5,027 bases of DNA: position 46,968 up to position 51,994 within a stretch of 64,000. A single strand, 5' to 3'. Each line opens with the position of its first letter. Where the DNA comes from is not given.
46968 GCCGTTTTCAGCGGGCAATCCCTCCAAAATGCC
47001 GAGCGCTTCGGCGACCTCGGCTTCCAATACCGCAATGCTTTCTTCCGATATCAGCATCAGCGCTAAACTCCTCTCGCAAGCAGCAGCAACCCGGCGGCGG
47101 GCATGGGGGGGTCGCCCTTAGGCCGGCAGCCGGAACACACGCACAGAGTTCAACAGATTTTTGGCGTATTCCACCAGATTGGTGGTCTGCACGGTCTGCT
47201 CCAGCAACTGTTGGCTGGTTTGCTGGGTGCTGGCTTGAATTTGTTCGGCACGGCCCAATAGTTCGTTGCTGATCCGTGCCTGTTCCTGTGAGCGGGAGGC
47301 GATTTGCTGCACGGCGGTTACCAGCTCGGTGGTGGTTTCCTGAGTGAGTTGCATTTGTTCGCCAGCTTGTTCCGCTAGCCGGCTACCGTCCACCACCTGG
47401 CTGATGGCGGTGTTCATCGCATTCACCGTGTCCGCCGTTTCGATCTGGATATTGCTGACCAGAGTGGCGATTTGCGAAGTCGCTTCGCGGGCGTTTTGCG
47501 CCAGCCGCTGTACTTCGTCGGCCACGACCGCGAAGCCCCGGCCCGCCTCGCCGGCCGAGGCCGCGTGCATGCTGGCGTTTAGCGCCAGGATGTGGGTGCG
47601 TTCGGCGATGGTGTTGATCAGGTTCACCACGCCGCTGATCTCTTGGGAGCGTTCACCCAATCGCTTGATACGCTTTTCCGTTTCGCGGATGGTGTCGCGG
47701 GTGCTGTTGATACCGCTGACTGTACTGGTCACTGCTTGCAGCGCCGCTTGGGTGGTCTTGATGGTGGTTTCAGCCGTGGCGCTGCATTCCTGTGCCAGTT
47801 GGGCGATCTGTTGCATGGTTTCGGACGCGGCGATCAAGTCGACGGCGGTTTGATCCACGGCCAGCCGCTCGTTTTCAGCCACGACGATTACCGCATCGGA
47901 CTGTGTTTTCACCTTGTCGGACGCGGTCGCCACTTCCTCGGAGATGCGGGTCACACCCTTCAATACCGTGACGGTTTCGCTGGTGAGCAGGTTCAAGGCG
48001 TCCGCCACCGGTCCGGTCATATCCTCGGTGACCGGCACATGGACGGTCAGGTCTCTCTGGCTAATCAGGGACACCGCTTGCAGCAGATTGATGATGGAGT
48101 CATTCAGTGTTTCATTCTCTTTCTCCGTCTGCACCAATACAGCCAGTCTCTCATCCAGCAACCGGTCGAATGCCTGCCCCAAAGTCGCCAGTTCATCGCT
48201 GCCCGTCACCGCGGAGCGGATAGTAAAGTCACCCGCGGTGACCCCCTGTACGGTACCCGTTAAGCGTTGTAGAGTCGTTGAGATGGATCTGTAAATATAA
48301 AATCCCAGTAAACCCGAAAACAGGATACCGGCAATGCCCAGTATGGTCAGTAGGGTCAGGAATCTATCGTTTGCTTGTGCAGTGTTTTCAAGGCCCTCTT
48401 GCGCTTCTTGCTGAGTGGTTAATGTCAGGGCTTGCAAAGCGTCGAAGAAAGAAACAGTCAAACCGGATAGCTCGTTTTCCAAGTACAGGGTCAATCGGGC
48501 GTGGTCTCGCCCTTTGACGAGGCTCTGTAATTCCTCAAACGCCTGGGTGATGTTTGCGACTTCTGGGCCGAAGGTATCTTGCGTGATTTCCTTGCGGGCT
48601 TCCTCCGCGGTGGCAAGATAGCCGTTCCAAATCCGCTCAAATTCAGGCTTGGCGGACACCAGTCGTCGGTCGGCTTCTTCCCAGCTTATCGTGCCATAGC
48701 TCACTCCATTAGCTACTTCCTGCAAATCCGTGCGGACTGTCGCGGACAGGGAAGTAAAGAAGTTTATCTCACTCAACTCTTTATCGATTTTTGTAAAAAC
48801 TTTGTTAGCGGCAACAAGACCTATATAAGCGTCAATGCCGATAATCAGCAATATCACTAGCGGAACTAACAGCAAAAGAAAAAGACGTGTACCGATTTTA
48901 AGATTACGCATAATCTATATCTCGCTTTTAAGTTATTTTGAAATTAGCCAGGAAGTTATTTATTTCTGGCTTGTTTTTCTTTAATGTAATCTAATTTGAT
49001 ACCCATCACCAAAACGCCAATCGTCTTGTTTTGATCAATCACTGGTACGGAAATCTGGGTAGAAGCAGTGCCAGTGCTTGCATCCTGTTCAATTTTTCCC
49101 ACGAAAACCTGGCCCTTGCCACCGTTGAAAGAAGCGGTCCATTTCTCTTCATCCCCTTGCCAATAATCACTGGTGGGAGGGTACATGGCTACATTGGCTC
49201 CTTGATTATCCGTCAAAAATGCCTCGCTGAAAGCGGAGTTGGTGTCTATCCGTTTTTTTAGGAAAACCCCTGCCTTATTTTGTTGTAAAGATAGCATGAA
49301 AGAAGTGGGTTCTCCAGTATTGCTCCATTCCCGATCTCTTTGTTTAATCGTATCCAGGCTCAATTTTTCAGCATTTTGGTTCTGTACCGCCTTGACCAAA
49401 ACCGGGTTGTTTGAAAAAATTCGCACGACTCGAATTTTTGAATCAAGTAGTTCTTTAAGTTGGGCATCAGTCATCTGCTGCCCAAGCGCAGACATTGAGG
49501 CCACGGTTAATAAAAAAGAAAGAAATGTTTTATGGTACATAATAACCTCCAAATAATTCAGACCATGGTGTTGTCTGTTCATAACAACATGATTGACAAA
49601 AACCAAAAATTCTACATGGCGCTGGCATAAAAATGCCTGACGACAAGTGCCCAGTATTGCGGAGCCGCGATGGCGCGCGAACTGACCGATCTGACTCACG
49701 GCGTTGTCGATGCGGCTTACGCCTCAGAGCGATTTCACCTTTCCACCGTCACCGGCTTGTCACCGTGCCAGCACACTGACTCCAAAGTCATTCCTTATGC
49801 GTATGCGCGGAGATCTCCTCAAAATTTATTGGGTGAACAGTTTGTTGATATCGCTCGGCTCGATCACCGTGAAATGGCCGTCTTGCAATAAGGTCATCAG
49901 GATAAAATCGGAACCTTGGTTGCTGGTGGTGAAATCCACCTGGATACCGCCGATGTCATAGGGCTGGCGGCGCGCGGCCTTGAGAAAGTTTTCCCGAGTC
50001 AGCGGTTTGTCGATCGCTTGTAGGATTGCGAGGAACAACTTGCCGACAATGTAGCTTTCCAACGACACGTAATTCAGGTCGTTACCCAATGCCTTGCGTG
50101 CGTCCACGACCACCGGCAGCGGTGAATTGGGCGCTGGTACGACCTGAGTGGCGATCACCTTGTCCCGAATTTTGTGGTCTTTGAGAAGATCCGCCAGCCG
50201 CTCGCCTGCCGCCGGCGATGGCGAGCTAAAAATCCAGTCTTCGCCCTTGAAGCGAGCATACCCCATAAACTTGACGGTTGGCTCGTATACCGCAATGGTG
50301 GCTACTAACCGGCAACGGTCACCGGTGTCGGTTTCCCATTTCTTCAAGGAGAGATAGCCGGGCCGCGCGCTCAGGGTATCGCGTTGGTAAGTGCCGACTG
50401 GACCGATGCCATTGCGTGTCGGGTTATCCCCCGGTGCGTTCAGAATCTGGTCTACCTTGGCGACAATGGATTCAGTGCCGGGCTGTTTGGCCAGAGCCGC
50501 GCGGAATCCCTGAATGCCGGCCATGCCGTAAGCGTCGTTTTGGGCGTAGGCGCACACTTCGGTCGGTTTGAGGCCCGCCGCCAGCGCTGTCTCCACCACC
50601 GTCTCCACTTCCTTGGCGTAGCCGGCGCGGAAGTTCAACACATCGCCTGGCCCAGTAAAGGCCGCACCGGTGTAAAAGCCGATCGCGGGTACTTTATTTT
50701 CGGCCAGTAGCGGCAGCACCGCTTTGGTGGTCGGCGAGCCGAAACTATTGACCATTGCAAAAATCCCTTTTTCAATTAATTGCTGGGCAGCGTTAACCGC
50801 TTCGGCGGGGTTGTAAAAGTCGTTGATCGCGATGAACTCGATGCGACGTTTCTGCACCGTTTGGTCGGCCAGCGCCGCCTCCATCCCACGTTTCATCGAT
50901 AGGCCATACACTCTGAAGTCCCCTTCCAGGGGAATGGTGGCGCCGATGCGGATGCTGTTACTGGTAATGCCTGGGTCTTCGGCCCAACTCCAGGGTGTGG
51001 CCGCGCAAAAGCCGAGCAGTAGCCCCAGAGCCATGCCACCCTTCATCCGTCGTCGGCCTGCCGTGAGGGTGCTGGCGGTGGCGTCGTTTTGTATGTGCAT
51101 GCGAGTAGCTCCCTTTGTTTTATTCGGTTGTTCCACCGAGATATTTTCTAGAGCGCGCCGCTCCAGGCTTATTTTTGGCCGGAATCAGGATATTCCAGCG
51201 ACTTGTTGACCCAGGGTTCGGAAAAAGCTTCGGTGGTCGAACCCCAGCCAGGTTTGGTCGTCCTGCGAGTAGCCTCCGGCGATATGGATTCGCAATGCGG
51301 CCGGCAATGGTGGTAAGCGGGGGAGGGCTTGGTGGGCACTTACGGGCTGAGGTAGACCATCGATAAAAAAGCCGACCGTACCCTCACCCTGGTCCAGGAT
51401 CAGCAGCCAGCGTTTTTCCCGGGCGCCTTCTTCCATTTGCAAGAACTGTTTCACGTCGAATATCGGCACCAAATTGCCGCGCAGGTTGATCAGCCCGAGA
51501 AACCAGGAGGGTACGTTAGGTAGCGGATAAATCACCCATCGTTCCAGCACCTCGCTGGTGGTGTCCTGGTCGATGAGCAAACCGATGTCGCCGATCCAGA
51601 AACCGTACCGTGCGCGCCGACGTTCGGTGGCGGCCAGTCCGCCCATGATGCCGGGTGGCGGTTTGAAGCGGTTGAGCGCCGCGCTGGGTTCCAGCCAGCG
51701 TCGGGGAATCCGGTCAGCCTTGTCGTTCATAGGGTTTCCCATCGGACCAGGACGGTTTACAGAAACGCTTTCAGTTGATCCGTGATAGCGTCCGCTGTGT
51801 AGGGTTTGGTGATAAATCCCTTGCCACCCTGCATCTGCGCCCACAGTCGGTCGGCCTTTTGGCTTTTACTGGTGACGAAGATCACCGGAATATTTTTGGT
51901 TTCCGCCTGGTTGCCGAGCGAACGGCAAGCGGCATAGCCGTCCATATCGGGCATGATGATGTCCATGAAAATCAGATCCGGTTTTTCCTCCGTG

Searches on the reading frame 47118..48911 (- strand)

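Call 78: search_protein_families(library=pfam, proteins=[window:47118-48911:-], max_evalue=0.00001)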
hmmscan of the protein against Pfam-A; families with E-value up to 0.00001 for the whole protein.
window:47118-48911:- (597 aa): 2 families
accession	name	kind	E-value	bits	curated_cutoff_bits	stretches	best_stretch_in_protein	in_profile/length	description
PF00015.26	MCPsignal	-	5.8e-32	111.3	34.6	1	406-559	16-169/172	Methyl-accepting chemotaxis protein (MCP) signalling domain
PF00672.30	HAMP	-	1.5e-09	38.5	25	1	206-253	2-49/53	HAMP domain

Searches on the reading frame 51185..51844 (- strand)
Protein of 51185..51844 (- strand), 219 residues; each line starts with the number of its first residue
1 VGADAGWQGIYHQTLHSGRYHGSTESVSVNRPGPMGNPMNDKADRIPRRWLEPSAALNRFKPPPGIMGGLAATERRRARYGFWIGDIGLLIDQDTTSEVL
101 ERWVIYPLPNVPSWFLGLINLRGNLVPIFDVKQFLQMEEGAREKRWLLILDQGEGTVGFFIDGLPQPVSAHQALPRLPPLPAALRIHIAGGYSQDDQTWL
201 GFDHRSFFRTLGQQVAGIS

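Call 78: search_protein_families(library=pfam, proteins=[window:51185-51844:-], max_evalue=0.00001)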
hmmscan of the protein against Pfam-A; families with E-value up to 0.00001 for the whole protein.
window:51185-51844:- (219 aa): 1 family
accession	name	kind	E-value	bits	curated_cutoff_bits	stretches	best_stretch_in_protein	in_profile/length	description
PF01584.24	CheW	-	2.9e-15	56.6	23.5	1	84-204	7-130/138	CheW-like domain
